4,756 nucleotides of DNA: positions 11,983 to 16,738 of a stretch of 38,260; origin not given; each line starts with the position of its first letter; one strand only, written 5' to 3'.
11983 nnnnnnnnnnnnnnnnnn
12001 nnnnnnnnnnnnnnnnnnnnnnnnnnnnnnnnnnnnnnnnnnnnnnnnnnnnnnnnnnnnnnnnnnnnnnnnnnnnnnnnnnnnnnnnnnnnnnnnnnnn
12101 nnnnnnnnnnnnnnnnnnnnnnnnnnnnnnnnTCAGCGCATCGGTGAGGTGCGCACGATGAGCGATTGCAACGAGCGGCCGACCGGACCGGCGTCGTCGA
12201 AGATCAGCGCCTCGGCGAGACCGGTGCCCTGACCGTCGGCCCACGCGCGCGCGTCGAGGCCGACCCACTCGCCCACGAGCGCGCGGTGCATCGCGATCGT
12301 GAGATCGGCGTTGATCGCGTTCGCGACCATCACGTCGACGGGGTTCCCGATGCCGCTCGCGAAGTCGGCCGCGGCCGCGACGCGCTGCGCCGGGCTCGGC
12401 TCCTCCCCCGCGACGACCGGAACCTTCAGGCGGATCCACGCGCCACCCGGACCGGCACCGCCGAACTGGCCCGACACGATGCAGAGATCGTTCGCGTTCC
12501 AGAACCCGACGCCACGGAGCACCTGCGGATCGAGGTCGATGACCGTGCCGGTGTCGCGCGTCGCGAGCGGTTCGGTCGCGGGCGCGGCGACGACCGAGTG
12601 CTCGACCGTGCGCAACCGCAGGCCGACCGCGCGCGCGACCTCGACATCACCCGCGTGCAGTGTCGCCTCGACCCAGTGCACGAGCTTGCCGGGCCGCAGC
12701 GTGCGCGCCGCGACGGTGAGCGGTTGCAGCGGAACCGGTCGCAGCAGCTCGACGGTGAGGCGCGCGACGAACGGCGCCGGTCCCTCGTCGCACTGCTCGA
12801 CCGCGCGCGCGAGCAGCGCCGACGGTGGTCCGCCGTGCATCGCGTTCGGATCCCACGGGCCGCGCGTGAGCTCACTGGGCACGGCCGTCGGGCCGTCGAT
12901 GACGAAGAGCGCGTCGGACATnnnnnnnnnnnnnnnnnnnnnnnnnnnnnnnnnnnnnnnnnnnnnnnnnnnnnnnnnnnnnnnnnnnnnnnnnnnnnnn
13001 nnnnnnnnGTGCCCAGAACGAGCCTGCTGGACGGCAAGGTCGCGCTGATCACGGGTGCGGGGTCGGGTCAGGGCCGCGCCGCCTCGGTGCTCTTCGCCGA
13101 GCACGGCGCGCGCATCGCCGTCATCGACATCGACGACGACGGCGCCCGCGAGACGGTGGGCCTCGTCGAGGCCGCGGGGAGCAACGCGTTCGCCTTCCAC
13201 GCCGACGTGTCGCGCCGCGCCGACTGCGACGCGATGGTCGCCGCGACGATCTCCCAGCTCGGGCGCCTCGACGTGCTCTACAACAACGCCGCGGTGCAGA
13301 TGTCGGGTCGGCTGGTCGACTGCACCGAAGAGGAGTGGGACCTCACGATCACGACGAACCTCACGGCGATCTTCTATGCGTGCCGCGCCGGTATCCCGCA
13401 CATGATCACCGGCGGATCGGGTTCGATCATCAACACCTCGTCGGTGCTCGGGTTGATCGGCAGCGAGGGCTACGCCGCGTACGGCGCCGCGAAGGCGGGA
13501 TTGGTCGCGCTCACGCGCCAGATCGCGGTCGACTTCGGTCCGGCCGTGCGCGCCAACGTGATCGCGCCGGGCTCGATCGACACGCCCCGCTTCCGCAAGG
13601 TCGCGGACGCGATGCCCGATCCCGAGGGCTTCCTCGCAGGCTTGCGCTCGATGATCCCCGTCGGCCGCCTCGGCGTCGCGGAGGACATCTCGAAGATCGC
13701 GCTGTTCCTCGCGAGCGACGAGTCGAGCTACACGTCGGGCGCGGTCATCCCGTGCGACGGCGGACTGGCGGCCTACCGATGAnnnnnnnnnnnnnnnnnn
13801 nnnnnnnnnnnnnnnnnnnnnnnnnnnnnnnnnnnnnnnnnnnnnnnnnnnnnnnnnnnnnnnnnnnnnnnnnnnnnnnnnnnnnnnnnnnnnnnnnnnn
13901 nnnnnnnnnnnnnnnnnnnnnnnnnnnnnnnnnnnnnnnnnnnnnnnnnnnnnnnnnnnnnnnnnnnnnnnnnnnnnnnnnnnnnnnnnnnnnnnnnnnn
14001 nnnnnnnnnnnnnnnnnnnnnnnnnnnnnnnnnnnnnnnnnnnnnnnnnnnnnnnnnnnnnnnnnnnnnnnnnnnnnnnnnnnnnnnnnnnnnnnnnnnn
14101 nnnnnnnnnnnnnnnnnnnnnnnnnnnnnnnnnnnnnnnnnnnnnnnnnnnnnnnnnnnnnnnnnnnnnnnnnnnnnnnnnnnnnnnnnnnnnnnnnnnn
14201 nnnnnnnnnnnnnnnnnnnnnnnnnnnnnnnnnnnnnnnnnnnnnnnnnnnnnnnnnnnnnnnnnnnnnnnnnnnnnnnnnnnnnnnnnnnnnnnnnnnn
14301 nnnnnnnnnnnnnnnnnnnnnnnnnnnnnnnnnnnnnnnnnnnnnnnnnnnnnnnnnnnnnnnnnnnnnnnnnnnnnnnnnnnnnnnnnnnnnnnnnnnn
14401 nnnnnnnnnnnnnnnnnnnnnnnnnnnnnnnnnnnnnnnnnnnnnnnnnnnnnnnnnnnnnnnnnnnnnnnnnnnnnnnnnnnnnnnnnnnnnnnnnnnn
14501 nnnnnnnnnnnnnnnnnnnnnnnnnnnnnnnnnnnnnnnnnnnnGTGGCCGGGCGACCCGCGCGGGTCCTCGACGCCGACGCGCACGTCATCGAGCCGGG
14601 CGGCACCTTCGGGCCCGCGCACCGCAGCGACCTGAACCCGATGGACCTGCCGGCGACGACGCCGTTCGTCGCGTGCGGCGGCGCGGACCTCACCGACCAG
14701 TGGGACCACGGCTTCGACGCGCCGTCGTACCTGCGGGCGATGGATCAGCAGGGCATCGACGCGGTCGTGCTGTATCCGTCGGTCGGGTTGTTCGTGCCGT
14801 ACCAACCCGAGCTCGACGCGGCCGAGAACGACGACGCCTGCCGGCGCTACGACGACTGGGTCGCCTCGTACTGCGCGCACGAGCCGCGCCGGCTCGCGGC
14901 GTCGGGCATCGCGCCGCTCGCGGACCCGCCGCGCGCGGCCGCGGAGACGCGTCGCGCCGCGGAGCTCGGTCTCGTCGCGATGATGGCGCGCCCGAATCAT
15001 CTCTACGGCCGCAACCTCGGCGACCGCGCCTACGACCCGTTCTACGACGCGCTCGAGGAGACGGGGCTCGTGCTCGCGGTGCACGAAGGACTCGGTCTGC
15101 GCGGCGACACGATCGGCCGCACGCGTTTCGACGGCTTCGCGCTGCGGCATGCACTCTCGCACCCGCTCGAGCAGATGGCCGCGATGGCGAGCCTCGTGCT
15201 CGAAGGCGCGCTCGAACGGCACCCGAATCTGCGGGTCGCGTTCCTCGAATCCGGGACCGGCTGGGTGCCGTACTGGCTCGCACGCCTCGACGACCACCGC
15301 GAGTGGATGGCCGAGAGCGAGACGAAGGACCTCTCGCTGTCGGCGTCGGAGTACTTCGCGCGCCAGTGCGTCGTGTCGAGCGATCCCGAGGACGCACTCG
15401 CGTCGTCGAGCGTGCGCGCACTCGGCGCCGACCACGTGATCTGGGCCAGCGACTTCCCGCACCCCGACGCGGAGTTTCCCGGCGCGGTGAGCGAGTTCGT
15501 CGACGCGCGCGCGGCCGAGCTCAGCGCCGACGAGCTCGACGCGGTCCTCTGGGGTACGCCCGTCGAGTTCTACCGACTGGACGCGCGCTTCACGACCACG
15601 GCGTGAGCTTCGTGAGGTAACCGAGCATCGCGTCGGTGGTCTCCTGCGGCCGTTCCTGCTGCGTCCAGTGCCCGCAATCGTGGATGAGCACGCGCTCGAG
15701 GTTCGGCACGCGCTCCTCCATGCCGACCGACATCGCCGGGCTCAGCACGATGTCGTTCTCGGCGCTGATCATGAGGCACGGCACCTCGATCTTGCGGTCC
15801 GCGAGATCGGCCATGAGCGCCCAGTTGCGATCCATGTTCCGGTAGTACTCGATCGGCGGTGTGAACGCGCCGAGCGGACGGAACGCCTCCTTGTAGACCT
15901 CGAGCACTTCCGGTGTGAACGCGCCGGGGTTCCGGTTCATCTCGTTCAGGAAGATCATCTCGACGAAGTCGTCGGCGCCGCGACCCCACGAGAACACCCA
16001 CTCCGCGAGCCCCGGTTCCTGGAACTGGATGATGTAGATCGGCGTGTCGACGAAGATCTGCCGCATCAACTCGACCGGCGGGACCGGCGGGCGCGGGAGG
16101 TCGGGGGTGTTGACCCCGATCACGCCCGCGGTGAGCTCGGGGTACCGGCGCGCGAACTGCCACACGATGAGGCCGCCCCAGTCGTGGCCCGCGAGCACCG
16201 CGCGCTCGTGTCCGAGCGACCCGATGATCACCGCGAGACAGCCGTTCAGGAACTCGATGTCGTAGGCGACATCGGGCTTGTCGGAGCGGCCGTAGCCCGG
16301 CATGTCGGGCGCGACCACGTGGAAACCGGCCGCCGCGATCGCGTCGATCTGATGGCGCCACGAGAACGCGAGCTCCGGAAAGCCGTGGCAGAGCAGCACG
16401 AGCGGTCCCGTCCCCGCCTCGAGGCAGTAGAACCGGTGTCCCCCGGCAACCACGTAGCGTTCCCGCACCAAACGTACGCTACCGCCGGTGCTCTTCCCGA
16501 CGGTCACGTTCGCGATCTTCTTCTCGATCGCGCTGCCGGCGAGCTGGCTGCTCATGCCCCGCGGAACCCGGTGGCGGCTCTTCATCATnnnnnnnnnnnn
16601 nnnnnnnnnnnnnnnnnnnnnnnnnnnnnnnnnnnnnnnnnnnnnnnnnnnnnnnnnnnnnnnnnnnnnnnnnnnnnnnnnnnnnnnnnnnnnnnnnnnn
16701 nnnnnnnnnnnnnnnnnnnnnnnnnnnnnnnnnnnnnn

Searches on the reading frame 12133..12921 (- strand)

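Call 15: search_protein_families(library=pfam, proteins=[window:12133-12921:-], max_evalue=0.001)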
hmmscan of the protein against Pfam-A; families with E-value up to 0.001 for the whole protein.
window:12133-12921:- (262 aa): 2 families
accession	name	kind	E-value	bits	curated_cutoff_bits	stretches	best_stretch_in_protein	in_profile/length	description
PF20789.3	4HBT_3C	-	5e-18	66.1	24.1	1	138-256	16-140/140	Acyl-CoA thioesterase C-terminal domain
PF13622.12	4HBT_3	-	3.5e-16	59.6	24.3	1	20-100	2-80/83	Acyl-CoA thioesterase N-terminal domain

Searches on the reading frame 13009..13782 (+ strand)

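Call 52: search_protein_families(library=pfam, proteins=[window:13009-13782:+], max_evalue=0.00001)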
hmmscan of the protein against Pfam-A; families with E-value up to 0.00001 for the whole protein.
window:13009-13782:+ (257 aa): 4 families
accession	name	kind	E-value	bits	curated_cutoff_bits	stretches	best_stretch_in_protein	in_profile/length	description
PF13561.12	adh_short_C2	-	2.5e-62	211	27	1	16-253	1-235/236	Enoyl-(Acyl carrier protein) reductase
PF00106.31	adh_short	-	4e-52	177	26.6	1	10-200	1-192/195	short chain dehydrogenase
PF08659.16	KR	-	1.7e-08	35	22.6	1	12-171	3-162/180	KR domain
PF23441.1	SDR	-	3.7e-07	30.2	27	1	119-253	124-255/258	SDR-like rossmann domain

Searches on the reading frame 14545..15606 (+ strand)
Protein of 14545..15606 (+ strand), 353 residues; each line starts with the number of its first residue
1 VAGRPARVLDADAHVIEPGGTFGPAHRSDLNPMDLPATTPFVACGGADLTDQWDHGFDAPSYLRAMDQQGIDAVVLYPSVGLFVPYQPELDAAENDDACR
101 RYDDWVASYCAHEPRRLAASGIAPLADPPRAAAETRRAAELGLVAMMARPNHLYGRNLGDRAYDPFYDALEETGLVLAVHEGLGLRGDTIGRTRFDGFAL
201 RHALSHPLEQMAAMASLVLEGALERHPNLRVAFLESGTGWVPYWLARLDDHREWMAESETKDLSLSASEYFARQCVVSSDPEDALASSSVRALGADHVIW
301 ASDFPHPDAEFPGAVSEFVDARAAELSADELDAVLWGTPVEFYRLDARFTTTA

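Call 52: search_protein_families(library=pfam, proteins=[window:14545-15606:+], max_evalue=0.00001)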
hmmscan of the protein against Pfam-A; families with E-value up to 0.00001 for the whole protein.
window:14545-15606:+ (353 aa): 1 family
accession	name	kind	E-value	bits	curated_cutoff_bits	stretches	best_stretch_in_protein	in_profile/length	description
PF04909.20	Amidohydro_2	-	3.1e-33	116.2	26.4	1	10-345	2-289/289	Amidohydrolase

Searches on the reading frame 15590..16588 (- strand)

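Call 52: search_protein_families(library=pfam, proteins=[window:15590-16588:-], max_evalue=0.00001)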
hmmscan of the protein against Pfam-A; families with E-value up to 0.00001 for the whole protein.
window:15590-16588:- (332 aa): 3 families
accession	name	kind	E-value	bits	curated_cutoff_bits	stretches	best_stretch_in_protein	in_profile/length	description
PF00561.26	Abhydrolase_1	-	2.1e-31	109.9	25.8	1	62-179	1-117/245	alpha/beta hydrolase fold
PF12697.13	Abhydrolase_6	-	1.5e-22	81.8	26.3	1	64-319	1-216/217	Alpha/beta hydrolase family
PF12146.15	Hydrolase_4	-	8.4e-15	55.1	27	1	63-312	6-237/239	Serine aminopeptidase, S33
